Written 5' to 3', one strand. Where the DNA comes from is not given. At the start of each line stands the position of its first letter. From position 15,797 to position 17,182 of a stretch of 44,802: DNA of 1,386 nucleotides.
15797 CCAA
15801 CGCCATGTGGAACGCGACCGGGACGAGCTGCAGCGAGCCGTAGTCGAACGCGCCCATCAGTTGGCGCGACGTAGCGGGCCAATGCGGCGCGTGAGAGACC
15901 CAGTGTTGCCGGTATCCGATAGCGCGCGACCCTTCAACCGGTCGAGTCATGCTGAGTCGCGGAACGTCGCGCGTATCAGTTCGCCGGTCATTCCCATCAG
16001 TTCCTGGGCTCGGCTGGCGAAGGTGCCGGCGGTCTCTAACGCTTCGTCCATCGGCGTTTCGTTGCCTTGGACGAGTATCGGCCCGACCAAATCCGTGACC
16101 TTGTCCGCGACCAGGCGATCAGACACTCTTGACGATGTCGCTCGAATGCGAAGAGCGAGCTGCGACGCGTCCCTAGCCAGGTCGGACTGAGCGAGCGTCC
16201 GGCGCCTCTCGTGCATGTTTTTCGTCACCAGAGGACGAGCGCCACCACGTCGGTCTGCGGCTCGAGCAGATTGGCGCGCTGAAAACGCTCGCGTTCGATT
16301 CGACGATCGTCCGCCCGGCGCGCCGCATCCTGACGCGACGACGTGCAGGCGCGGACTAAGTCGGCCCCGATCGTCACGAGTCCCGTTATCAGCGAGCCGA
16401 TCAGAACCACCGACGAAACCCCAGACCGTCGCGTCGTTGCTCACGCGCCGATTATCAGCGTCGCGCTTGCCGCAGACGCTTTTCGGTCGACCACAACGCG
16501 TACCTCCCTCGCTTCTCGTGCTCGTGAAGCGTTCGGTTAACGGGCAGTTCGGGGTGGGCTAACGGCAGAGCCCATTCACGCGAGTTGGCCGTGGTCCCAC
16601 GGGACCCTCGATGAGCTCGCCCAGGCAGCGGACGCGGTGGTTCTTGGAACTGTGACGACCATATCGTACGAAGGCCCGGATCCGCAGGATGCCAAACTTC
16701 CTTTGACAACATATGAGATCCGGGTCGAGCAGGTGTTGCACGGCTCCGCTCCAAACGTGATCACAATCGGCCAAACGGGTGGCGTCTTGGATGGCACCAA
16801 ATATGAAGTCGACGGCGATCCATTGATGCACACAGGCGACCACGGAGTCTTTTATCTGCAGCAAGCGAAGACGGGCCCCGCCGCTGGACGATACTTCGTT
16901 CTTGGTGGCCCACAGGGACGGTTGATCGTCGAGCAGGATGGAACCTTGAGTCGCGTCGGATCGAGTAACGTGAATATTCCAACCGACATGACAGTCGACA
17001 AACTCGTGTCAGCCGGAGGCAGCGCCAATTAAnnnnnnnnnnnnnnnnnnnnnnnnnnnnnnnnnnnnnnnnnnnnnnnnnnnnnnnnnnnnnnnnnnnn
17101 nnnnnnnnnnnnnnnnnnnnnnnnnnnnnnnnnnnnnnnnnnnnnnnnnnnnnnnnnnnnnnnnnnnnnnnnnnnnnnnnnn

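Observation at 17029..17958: HEPN-like (TIGR02391) protein fused in frame to the last 75 codons of replicative helicase DnaB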

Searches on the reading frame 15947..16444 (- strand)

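Call 3: search_protein_families(library=pfam, proteins=[window:15947-16444:-], max_evalue=0.1)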
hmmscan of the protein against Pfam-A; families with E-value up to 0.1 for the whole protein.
window:15947-16444:- (165 aa): 1 family
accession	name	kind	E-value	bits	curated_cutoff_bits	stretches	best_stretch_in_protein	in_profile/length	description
PF11062.13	DUF2863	-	0.04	12.9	25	1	87-148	7-71/398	Protein of unknown function (DUF2863)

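Call 4: search_protein_families(library=ncbifam, proteins=[window:15947-16444:-], max_evalue=0.1)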
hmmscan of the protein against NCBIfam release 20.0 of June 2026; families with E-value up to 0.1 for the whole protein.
window:15947-16444:- (165 aa): 0 families

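Call 28: search_protein_families(library=padloc, proteins=[window:15947-16444:-], max_evalue=0.01)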
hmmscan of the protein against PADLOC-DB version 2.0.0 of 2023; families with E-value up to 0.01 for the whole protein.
window:15947-16444:- (165 aa): 0 families

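Call 38: search_protein_families(library=phrogs, proteins=[window:15947-16444:-], max_evalue=0.01)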
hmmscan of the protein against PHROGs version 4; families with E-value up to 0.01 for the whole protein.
window:15947-16444:- (165 aa): 0 families

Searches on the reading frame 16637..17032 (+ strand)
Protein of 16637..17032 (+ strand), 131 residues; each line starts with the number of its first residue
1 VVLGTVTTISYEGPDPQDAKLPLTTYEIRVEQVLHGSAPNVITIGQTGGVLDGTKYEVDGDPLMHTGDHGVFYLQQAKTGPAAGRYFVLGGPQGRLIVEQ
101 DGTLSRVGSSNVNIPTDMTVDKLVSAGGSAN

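Call 3: search_protein_families(library=pfam, proteins=[window:16637-17032:+], max_evalue=0.1)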
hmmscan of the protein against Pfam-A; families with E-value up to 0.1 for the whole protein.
window:16637-17032:+ (131 aa): 0 families

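Call 4: search_protein_families(library=ncbifam, proteins=[window:16637-17032:+], max_evalue=0.1)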
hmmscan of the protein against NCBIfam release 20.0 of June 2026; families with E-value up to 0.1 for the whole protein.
window:16637-17032:+ (131 aa): 0 families

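Call 38: search_protein_families(library=phrogs, proteins=[window:16637-17032:+], max_evalue=0.01)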
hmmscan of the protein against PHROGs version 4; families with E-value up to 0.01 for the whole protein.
window:16637-17032:+ (131 aa): 0 families
